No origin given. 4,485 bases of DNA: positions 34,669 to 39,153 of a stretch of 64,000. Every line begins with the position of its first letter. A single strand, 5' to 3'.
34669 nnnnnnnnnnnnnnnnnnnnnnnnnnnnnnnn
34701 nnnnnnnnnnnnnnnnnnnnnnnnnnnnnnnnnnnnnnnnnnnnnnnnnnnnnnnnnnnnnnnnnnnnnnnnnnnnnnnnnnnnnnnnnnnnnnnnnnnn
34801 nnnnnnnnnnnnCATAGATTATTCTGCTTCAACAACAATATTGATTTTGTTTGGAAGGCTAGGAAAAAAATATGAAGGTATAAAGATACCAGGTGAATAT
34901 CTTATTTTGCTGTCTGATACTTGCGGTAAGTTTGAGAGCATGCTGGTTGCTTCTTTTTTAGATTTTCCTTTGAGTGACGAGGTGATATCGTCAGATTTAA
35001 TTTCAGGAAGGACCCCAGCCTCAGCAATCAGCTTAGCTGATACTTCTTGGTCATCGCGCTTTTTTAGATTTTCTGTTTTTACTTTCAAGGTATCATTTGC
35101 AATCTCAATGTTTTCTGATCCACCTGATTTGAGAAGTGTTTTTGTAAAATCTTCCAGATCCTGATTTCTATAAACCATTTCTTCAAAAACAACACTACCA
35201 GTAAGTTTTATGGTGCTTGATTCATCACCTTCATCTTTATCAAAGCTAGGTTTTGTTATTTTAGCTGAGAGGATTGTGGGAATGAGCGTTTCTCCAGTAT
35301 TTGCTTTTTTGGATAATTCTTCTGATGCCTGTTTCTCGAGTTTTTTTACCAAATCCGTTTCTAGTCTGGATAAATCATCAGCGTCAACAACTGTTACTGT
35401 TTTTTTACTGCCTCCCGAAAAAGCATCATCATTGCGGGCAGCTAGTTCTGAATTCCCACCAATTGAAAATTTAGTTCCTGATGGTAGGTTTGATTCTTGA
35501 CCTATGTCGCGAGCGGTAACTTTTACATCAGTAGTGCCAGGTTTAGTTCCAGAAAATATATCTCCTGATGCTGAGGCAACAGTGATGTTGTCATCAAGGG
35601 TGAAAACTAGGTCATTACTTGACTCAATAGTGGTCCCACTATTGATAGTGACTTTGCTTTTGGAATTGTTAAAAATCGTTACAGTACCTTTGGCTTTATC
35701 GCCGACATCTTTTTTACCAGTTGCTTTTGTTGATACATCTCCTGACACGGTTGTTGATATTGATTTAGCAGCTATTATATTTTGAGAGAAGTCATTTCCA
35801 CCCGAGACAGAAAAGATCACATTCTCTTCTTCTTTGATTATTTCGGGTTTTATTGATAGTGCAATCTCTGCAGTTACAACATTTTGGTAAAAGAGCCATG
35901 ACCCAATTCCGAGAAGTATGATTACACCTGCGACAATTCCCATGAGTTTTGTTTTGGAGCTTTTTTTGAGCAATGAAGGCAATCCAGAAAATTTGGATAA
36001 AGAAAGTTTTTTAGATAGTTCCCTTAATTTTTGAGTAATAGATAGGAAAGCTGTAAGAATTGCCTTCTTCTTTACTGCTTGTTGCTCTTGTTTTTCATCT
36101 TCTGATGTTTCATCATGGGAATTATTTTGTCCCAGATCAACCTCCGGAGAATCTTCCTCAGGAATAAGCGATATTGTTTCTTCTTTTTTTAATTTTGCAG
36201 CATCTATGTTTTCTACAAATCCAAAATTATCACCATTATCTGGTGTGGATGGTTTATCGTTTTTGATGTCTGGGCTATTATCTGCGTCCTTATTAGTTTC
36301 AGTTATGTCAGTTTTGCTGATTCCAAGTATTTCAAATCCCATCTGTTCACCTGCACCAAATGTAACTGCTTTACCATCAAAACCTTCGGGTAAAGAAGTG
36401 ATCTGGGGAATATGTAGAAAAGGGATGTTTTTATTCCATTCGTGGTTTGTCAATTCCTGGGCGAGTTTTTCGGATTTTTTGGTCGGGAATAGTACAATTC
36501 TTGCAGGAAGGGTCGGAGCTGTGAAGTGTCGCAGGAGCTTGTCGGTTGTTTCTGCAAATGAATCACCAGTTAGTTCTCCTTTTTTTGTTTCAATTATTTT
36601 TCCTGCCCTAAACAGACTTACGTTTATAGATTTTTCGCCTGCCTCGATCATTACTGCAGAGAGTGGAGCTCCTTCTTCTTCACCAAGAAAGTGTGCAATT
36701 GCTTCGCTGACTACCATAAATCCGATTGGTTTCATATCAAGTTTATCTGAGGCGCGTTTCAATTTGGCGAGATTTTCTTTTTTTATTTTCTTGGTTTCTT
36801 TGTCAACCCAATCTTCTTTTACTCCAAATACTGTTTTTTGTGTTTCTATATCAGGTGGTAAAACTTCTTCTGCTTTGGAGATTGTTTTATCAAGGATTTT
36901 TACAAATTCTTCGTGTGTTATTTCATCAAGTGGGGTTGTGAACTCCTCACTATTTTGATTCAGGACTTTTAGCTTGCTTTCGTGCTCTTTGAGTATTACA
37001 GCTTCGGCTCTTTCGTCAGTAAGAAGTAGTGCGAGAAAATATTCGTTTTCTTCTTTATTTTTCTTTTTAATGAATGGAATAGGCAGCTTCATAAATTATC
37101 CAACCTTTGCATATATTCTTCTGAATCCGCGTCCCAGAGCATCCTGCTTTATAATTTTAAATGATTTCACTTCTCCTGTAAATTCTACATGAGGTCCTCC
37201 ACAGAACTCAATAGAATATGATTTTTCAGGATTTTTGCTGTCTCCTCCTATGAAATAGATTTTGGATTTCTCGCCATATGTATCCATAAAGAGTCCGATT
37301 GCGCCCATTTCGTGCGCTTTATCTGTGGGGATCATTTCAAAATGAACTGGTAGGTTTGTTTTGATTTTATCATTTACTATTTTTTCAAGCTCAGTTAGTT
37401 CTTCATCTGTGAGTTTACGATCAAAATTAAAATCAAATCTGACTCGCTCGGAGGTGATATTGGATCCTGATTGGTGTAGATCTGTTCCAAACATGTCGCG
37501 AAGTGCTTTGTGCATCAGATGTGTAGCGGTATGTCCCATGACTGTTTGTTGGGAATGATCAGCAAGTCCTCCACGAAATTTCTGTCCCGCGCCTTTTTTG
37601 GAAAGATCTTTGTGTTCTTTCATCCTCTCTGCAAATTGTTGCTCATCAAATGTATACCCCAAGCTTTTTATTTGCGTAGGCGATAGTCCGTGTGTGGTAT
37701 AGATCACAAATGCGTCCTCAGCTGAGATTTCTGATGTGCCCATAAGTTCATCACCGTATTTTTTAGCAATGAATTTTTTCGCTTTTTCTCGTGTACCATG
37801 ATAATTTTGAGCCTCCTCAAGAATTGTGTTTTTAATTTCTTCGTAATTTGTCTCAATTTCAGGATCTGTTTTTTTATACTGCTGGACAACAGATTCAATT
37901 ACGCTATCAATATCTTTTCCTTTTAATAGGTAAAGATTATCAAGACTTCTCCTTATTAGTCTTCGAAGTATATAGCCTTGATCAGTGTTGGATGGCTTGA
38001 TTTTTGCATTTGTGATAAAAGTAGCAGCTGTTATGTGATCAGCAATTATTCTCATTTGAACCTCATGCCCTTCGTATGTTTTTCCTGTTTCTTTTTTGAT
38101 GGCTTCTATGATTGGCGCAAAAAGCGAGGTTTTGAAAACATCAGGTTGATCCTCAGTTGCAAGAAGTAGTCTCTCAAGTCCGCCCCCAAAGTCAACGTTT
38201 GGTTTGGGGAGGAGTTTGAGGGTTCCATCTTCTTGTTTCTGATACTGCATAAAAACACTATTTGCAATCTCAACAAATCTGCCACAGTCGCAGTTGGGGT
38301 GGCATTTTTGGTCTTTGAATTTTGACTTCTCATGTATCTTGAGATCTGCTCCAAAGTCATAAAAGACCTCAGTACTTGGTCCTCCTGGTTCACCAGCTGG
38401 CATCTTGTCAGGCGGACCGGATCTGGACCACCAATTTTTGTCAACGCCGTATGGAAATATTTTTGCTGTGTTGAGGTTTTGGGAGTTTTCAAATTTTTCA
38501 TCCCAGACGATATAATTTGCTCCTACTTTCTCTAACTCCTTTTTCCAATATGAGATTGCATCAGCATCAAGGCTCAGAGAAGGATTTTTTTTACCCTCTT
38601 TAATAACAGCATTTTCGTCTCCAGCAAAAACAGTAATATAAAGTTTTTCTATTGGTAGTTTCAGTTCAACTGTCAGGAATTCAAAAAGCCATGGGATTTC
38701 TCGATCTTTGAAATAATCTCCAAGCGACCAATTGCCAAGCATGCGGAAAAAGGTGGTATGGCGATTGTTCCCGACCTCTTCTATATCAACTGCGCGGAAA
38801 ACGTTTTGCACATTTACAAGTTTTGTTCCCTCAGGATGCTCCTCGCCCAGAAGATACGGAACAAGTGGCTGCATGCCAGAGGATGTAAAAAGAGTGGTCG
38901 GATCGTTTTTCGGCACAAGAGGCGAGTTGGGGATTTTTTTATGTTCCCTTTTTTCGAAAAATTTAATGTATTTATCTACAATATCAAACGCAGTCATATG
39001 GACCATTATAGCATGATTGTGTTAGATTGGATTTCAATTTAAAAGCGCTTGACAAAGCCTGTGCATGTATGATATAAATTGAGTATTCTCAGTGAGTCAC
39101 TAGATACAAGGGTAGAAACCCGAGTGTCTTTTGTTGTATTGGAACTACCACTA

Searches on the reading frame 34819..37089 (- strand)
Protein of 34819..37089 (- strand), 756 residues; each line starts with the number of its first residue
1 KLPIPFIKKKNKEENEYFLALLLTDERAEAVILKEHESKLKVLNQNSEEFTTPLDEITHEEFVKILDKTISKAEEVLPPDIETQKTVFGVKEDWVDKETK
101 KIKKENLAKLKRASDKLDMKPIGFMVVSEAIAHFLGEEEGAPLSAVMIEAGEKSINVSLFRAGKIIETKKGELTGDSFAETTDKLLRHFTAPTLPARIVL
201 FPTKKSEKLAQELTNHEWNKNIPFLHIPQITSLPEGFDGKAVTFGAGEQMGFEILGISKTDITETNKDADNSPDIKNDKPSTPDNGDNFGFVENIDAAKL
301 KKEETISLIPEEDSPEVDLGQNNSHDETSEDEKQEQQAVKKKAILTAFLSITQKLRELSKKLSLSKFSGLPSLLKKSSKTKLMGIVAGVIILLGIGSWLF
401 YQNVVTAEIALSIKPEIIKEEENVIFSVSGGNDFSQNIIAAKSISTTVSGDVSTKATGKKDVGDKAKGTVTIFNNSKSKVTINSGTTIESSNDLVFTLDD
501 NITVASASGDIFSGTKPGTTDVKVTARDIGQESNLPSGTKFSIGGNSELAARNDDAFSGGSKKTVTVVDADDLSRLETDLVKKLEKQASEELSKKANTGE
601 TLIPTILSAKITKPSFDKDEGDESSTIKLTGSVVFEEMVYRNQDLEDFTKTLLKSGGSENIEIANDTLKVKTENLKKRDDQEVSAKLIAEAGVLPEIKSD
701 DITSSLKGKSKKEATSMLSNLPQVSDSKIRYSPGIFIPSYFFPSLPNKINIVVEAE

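Call 42: search_protein_families(library=pfam, proteins=[window:34819-37089:-], max_evalue=0.001)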
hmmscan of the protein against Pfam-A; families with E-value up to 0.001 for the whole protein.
window:34819-37089:- (756 aa): 1 family
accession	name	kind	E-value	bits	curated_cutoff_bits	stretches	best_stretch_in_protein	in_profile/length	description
PF04865.19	Baseplate_J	-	2.2e-07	30.9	21.1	1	463-561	20-110/255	Baseplate J-like protein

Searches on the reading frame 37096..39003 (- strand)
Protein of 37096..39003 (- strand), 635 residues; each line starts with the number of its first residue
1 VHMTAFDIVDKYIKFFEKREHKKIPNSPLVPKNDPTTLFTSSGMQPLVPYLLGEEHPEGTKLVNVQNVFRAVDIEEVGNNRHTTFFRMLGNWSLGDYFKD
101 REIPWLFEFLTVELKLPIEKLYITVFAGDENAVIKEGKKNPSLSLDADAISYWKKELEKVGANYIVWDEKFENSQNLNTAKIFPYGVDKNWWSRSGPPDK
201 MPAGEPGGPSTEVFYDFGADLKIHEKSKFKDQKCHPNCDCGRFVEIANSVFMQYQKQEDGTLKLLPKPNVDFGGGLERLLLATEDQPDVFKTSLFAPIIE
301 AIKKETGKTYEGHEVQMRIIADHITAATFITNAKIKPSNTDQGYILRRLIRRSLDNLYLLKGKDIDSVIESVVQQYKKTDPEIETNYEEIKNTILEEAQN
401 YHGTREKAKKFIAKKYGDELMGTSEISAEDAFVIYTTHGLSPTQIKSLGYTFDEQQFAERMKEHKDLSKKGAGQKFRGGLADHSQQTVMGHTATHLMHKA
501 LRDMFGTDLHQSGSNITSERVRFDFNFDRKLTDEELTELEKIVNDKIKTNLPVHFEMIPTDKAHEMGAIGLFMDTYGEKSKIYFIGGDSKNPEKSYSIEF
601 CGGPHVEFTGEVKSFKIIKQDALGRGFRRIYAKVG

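Call 43: search_protein_families(library=pfam, proteins=[window:37096-39003:-], max_evalue=0.001)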
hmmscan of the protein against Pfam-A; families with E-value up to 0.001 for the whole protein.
window:37096-39003:- (635 aa): 2 families
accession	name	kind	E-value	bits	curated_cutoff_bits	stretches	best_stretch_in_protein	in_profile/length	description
PF01411.24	tRNA-synt_2c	-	8.8e-98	328.6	30.3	1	8-476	2-436/552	tRNA synthetases class II (A)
PF07973.19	tRNA_SAD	-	2.4e-13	50.3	24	1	582-631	3-44/44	Threonyl and Alanyl tRNA synthetase second additional domain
